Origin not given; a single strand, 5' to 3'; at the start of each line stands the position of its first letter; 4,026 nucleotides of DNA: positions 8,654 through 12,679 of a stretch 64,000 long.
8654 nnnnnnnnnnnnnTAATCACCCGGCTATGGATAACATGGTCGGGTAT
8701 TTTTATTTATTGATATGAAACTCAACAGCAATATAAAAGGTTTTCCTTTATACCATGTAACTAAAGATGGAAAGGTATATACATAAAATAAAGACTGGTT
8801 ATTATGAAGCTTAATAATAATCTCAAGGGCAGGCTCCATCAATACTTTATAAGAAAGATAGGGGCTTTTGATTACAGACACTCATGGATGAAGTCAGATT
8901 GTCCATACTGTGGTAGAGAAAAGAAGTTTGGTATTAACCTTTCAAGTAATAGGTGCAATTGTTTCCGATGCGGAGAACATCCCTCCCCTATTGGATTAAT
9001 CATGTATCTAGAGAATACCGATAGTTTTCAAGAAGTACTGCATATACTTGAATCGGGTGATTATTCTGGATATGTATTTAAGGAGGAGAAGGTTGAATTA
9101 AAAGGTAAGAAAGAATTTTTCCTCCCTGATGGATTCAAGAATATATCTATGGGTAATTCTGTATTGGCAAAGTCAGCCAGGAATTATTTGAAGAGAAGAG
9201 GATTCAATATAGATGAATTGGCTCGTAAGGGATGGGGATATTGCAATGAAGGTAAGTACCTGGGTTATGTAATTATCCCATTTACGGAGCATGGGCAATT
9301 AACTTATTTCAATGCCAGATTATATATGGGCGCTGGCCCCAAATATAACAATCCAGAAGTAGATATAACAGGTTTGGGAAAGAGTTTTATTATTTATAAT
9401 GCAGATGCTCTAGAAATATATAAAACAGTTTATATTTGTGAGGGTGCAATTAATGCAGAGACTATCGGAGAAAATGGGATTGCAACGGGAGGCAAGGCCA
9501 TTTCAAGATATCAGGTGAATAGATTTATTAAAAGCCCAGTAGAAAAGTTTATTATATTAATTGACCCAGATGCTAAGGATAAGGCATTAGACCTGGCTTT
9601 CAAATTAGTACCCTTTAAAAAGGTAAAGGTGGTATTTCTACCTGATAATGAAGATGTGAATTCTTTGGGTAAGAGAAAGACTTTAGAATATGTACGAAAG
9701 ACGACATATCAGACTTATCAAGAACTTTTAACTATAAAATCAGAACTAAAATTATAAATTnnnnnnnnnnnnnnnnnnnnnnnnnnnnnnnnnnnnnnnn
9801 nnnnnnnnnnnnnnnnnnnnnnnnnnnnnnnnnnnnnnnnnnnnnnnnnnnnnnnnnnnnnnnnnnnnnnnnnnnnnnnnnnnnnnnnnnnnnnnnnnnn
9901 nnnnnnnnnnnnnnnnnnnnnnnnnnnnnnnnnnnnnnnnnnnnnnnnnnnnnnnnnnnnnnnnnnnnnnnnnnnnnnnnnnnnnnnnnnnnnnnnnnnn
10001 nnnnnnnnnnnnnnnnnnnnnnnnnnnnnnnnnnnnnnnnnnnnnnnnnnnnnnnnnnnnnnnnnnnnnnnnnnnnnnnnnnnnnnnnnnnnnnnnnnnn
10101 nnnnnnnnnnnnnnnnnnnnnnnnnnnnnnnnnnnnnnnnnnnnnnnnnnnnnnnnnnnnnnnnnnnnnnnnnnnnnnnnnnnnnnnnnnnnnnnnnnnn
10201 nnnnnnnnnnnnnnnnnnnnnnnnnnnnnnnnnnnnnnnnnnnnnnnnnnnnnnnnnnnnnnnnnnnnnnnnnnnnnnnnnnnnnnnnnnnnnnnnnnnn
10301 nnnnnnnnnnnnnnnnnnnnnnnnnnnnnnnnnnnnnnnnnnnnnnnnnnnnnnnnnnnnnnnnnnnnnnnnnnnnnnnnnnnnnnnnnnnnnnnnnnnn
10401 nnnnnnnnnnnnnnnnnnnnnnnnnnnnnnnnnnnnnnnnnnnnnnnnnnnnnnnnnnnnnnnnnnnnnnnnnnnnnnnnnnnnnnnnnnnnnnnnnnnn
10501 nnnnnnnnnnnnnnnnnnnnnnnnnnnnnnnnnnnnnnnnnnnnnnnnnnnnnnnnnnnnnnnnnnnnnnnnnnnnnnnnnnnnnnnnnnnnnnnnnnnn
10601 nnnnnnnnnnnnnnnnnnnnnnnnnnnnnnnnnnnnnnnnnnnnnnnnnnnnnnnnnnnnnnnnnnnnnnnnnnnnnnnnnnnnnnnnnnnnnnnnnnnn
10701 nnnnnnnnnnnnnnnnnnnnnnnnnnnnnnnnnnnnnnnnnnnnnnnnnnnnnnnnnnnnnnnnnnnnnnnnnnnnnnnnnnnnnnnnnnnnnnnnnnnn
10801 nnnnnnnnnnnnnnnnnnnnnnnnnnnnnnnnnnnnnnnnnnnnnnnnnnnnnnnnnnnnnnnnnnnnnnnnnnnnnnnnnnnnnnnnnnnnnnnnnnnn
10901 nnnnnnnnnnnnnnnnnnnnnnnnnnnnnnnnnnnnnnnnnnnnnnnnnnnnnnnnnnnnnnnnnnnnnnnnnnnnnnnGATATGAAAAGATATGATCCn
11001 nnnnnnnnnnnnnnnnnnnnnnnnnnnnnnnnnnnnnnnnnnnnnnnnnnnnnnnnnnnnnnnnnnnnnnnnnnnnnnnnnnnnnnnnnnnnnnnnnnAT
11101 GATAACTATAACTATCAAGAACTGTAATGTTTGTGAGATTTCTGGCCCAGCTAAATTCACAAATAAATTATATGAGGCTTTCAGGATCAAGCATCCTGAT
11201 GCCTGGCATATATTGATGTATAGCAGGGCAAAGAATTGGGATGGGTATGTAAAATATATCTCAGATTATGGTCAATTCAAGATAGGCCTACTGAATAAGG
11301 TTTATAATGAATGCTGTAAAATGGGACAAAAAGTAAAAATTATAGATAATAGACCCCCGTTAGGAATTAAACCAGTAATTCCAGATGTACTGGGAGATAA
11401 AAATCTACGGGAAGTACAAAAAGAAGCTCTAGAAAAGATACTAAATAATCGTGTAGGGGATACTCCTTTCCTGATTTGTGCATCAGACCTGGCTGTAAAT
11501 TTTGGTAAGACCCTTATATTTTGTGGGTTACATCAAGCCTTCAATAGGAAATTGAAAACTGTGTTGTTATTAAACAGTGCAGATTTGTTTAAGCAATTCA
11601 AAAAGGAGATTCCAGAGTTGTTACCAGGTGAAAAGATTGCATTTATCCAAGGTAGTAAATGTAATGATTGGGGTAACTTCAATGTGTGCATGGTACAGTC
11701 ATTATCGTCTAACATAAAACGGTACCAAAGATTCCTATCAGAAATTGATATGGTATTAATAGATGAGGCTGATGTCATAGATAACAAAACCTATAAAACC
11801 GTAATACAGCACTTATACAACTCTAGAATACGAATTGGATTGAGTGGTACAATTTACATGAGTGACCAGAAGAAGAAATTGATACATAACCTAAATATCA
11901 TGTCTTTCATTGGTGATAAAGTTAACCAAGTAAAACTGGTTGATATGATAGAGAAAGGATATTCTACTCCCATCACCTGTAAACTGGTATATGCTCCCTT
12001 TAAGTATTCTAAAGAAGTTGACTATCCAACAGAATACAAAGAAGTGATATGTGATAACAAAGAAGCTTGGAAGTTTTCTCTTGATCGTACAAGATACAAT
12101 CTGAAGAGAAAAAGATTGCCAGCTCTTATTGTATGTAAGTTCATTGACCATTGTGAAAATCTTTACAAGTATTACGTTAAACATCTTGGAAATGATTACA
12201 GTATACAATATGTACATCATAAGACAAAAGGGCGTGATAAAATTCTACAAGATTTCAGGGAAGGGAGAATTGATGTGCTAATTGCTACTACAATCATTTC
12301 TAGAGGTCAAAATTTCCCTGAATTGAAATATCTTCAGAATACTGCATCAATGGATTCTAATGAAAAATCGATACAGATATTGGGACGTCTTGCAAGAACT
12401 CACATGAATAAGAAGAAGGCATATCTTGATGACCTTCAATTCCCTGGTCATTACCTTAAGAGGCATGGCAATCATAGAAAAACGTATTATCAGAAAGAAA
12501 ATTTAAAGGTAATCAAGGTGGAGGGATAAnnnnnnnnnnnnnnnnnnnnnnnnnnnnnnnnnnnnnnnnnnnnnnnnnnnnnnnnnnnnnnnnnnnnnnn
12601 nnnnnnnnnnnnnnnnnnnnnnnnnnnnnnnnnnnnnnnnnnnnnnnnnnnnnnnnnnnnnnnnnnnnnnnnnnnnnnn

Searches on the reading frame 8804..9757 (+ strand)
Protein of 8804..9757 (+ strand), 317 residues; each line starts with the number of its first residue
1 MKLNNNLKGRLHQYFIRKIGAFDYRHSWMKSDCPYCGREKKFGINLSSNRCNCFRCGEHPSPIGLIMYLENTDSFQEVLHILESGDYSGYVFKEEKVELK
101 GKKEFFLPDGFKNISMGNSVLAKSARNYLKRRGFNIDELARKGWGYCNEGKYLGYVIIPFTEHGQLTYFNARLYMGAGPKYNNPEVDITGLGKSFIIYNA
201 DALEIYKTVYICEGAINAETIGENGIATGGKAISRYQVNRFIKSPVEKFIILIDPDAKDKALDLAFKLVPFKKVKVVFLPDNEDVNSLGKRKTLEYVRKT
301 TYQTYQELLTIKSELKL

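Call 39: search_protein_families(library=phrogs, proteins=[window:8804-9757:+], max_evalue=0.0001)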
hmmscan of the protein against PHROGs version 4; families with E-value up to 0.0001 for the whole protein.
window:8804-9757:+ (317 aa): 4 families
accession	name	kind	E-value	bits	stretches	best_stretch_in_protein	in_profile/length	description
phrog_47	-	DNA, RNA and nucleotide metabolism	1.6e-45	157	1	27-308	49-342/947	DNA primase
phrog_6444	-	DNA, RNA and nucleotide metabolism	1.6e-08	34.9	0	154-301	202-363/577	DNA primase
phrog_510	-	DNA, RNA and nucleotide metabolism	3.6e-06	27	0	32-73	47-89/667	DNA primase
phrog_32622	-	DNA, RNA and nucleotide metabolism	2.1e-05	25.4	1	253-299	2-48/69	DNA primase/helicase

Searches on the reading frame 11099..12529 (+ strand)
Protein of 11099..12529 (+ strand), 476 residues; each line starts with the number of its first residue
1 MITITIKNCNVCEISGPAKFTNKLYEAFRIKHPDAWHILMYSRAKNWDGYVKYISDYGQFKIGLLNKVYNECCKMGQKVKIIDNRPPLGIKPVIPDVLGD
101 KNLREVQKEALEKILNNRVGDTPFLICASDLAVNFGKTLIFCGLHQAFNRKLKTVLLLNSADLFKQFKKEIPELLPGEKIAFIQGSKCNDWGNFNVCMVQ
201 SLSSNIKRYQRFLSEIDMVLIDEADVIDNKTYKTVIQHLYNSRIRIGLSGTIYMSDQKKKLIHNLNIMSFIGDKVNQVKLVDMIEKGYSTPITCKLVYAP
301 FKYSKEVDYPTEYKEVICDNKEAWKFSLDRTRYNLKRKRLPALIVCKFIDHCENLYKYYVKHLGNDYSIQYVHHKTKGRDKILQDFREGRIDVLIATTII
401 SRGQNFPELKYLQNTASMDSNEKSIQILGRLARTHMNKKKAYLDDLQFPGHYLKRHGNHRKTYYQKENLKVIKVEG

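Call 13: search_protein_families(library=phrogs, proteins=[window:11099-12529:+])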
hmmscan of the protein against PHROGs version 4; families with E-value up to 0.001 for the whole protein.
window:11099-12529:+ (476 aa): 5 families
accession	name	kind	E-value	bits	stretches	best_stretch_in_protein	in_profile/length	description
phrog_16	-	DNA, RNA and nucleotide metabolism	8.3e-54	184.1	1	20-468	224-621/986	DNA helicase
phrog_9690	-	DNA, RNA and nucleotide metabolism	1.4e-30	107.4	1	198-471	23-299/306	DNA helicase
phrog_16259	-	DNA, RNA and nucleotide metabolism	4e-13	50.3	1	2-259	4-268/330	DNA helicase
phrog_26785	-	unknown function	3e-05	23.2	0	376-443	772-838/1087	-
phrog_6819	-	DNA, RNA and nucleotide metabolism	0.00035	20.1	0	319-408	215-304/645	Holliday junction branch migration helicase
